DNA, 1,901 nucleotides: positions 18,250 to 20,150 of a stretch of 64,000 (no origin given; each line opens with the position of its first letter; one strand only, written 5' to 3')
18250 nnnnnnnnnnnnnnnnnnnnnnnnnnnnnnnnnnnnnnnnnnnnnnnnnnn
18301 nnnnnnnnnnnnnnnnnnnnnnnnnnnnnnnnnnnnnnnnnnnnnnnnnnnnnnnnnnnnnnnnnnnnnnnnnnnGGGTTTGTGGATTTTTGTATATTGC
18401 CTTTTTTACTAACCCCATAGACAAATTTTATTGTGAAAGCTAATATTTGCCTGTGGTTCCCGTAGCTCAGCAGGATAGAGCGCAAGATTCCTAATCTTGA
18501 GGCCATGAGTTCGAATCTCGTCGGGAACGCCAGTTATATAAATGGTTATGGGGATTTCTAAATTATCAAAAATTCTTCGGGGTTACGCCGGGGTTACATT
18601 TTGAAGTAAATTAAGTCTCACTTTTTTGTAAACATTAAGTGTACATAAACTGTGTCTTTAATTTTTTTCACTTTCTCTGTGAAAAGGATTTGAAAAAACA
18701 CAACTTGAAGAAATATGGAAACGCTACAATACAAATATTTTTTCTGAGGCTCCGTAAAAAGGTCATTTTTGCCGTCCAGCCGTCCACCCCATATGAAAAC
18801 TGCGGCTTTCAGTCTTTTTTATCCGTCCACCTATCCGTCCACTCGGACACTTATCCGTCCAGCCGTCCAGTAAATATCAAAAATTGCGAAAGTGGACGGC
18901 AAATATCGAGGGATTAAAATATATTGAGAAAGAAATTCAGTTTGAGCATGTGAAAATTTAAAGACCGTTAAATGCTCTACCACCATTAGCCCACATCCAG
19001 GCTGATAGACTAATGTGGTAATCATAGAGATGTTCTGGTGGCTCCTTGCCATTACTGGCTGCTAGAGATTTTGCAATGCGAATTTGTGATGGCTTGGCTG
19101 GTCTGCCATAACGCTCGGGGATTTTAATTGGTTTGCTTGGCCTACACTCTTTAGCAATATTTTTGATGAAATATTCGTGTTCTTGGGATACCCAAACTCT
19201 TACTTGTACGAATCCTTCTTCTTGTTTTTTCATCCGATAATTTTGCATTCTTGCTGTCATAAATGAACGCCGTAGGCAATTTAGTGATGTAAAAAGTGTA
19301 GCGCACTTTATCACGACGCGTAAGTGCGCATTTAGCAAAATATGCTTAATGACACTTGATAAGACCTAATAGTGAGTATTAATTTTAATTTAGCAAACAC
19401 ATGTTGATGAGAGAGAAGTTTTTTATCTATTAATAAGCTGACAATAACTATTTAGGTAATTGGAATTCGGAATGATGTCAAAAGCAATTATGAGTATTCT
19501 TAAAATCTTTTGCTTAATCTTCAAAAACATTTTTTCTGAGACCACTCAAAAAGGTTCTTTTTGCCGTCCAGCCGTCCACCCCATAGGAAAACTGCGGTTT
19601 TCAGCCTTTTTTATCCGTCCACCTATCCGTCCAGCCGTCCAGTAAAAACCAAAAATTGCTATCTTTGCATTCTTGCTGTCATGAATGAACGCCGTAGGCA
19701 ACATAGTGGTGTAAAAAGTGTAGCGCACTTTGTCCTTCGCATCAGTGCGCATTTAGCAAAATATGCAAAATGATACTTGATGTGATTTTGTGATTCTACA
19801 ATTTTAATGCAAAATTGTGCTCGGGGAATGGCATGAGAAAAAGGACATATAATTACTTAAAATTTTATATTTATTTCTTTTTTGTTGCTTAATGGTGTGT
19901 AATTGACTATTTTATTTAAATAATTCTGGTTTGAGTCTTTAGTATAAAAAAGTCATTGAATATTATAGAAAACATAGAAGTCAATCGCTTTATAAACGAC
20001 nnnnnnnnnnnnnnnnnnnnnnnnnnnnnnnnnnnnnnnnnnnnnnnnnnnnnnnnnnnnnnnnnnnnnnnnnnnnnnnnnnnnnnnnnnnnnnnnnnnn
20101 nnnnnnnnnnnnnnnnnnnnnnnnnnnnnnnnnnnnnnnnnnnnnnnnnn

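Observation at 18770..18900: Dense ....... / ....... heptamer arrays: iteron-like protein sites or a GGA-rich CsrA-sponge RNA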

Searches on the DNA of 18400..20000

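Call 10: search_rna_families(source=window, start=18400, end=20000, threshold=evalue, max_evalue=10)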
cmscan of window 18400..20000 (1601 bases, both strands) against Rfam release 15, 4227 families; matches with E-value up to 10: 8.
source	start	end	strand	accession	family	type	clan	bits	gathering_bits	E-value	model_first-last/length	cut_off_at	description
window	18456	18529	+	RF00005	tRNA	Gene; tRNA;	CL00001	67.6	29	3.5e-14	1-71/71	no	tRNA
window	19628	19691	-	RF00031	SECIS_1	Cis-reg;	-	23.6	35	0.1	1-64/64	no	Selenocysteine insertion sequence 1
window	18556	18637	-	RF01776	RatA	Gene; antitoxin;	-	21.4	49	9.6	1-91/91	no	RNA anti-toxin A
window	18892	18994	-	RF01202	sn2991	Gene; snRNA; snoRNA; CD-box;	-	19.8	60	1.9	1-98/98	no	Small nucleolar RNA sn2991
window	19484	19538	-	RF02443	SpR08_sRNA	Gene; sRNA;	-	18.8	80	4.2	7-68/73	no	Streptococcus sRNA SpR08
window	18456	18530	-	RF04354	Plastid-ycf2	Cis-reg;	-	17.8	65.7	1.9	1-75/75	no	Plastid-ycf2 5UTR RNA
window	18660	18699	+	RF01370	CRISPR-DR57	Gene; CRISPR;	-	14.8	39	9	1-37/37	no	CRISPR RNA direct repeat element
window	18574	18747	+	RF01578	RUF1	Gene; sRNA;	-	14.4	70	9.9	1-264/264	no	Plasmodium RNA of unkown function RUF1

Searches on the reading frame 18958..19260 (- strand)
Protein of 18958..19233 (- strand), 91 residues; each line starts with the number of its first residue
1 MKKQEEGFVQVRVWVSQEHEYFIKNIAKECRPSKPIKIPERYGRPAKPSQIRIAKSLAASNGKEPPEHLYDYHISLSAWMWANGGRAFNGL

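Call 13: search_protein_families(library=pfam, proteins=[window:18958-19233:-], max_evalue=0.01)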
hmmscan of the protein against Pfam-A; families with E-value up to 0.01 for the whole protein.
window:18958-19233:- (91 aa): 0 families

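Call 39: search_protein_families(library=ncbifam, proteins=[window:18958-19233:-], max_evalue=0.01)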
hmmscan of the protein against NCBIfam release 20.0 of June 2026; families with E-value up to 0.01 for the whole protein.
window:18958-19233:- (91 aa): 0 families

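Call 46: find_homologous_proteins(query=window:18961-19233:-, max_evalue=0.01)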
Query window:18961-19233:- (91 aa): 49 proteins with E <= 0.01 among 50 candidates.
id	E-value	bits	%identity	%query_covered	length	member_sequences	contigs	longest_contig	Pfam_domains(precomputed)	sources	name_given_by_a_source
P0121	2.5e-54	199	98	99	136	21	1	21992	-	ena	-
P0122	6.2e-44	166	82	96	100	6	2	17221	-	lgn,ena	-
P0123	1.3e-42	162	82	93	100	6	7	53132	-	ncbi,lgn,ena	-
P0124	2.0e-42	161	74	99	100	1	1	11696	-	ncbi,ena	-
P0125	6.2e-42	160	80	98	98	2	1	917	-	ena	-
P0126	2.3e-41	158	77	96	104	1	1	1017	-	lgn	-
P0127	1.1e-40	155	78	93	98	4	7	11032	-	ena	-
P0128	1.4e-40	155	76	97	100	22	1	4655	-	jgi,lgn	-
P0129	1.8e-40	155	75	98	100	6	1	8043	-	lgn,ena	-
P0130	9.5e-40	153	75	96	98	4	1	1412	-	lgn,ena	-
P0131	2.8e-39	151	78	95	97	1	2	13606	-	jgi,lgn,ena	-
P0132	3.3e-39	151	76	97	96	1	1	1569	-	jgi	jgi:hypothetical protein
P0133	7.4e-39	150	74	99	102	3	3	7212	-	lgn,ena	-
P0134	2.5e-38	148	75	96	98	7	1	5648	-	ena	-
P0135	2.3e-37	145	73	97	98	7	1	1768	-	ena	-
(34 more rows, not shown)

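Call 72: predict_structure(alignment_id=A5)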
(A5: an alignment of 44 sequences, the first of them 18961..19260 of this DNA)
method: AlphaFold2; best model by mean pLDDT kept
length: 100 residues; sequences in the alignment: 44
mean_pLDDT: 81.3   pTM: 0.45
mean pLDDT of the five models: 81.3, 80.6, 80.0, 79.8, 79.8
residues with pLDDT >= 90: 20; 70-90: 63; 50-70: 14; < 50: 3
segments of 3 or more residues with pLDDT < 50: 98-100
pLDDT, mean of each block of 10 residues (from residue 1): 84 84 92 85 66 81 90 88 85 59
secondary structure, 60 per line:
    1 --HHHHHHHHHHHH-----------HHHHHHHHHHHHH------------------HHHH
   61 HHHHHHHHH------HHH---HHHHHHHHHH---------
elements in order: H3-14 H26-38 H57-69 H82-91

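Call 78: fold_search(model_id=the predicted structure, library=pdb)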
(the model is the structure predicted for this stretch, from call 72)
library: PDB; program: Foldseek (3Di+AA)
matches with E <= 10: 28; with E <= 0.001: 0
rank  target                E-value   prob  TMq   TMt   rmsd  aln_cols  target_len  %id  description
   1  9dbp_B                1.7e+00  0.06  0.19  0.17  13.6       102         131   14  Crystal structure of the LSD1/CoREST histone demethylase in complex with the cofactor FAD and the inhibitor GSK690 (released 2025-09-17)
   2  8te8_A                2.5e+00  0.09  0.24  0.10  17.6        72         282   18  Crystal Structure of Pyridoxal Reductase (PDXI) (released 2024-12-18)
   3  9f9s_CN               3.5e+00  0.04  0.22  0.17  17.1       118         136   15  Yeast SDD1 Disome with Mbf1 (released 2024-12-04)
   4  7ryt_E                5.3e+00  0.06  0.20  0.06  10.4        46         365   22  Crystal structure of Mycobacterium tuberculosis acetylated Homoserine transacetylase with Coenzyme A (released 2023-02-22)
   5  6pux_A                5.3e+00  0.06  0.20  0.06  10.4        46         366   22  Homoserine transacetylase MetX from Mycobacterium tuberculosis (released 2019-07-31)
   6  9b0w_CH               5.7e+00  0.03  0.25  0.20  17.5       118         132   14  In situ human eEF2-A/P-P/E state 80S ribosome (released 2025-04-30)
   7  5w8p_B                6.0e+00  0.06  0.20  0.06  11.0        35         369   28  Homoserine transacetylase MetX from Mycobacterium abscessus (released 2017-07-12)
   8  8bwy_A                6.0e+00  0.05  0.24  0.01  12.1        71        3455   14  In situ outer dynein arm from Chlamydomonas reinhardtii in a pre-power stroke state (released 2023-05-10)
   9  6zyw_A                6.0e+00  0.05  0.24  0.01  12.1        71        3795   14  Outer Dynein Arm-Shulin complex - overall structure (Tetrahymena thermophila) (released 2021-01-20)
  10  9r1d_F                6.0e+00  0.04  0.20  0.25  16.2        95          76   10  Structure of the H3.V-H4.V variant nucleosome core particle from Trypanosoma brucei (released 2026-01-28)
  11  6iog_A                6.5e+00  0.04  0.20  0.06  10.3        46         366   22  Crystal structure of Homoserine O-acetyltransferase from Mycobacterium smegmatis ATCC 19420 (released 2019-09-04)
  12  8f2l_A                6.5e+00  0.04  0.20  0.06  10.4        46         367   22  Crystal structure of Mycobacterium tuberculosis Homoserine transacetylase in complex with L-Homoserine (released 2023-03-01)
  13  6iog_B                6.5e+00  0.04  0.20  0.06  10.3        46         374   22  Crystal structure of Homoserine O-acetyltransferase from Mycobacterium smegmatis ATCC 19420 (released 2019-09-04)
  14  6qld_h                6.5e+00  0.03  0.20  0.21  14.5        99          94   16  Structure of inner kinetochore CCAN-Cenp-A complex (released 2019-10-02)
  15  2da6_MODEL_1_A        6.9e+00  0.03  0.20  0.20  22.9        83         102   11  Solution structure of the homeobox domain of Hepatocyte nuclear factor 1-beta (HNF-1beta) (released 2006-12-26)
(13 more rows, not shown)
